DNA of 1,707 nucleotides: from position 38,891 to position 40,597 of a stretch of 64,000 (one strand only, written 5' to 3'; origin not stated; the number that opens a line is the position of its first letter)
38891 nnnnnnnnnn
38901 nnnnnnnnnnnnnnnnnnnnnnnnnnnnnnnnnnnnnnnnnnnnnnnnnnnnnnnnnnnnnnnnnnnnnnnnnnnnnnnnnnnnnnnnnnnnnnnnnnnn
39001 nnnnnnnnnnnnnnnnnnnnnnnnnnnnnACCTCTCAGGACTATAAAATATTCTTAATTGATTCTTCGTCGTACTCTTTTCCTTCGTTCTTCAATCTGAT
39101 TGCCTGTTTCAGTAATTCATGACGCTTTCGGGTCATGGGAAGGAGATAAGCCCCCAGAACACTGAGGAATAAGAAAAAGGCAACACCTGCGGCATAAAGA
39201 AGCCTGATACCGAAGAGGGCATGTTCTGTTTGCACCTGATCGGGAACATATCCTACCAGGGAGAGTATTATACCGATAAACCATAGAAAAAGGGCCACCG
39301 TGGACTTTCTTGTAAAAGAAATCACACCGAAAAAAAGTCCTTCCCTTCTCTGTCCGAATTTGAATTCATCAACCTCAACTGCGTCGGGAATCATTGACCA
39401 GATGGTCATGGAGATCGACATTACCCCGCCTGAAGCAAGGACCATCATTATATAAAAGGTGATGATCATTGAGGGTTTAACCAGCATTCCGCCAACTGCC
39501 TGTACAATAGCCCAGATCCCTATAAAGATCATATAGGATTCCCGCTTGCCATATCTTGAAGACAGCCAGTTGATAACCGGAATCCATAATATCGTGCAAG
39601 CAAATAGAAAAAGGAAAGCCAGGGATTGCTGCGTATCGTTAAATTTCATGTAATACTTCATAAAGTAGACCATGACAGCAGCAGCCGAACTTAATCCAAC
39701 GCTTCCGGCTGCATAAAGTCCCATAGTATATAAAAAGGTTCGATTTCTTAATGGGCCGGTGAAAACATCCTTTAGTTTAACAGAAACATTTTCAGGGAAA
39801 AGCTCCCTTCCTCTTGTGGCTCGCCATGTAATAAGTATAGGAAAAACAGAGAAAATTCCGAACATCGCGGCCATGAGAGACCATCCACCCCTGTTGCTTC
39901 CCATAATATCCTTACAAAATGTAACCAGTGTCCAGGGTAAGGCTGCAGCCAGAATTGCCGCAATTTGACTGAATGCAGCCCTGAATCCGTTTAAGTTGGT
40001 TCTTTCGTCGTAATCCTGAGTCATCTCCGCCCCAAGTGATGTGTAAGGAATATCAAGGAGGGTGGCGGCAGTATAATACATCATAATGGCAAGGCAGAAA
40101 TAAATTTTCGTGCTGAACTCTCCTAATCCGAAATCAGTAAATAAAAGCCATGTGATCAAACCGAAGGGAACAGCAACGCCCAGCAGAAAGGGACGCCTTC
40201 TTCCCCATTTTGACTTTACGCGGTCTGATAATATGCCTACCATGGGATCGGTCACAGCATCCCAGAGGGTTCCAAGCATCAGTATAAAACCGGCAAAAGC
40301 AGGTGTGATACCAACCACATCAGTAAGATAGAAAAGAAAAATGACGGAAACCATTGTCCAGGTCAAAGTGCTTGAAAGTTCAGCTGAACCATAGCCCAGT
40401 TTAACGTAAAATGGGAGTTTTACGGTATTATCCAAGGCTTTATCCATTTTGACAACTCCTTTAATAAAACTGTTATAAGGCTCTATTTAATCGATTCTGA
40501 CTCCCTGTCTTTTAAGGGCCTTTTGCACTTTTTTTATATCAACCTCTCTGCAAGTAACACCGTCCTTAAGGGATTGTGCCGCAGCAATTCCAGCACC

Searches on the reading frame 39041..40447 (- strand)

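Call 9: search_protein_families(library=pfam, proteins=[window:39041-40447:-])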
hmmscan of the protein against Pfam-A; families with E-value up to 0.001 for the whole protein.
window:39041-40447:- (468 aa): 2 families
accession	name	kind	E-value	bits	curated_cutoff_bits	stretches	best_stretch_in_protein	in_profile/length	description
PF13347.12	MFS_2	-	3e-87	293.4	27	1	18-440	1-427/427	MFS/sugar transport protein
PF07690.21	MFS_1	-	7.8e-15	55.1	33.4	1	24-378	6-337/347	Major Facilitator Superfamily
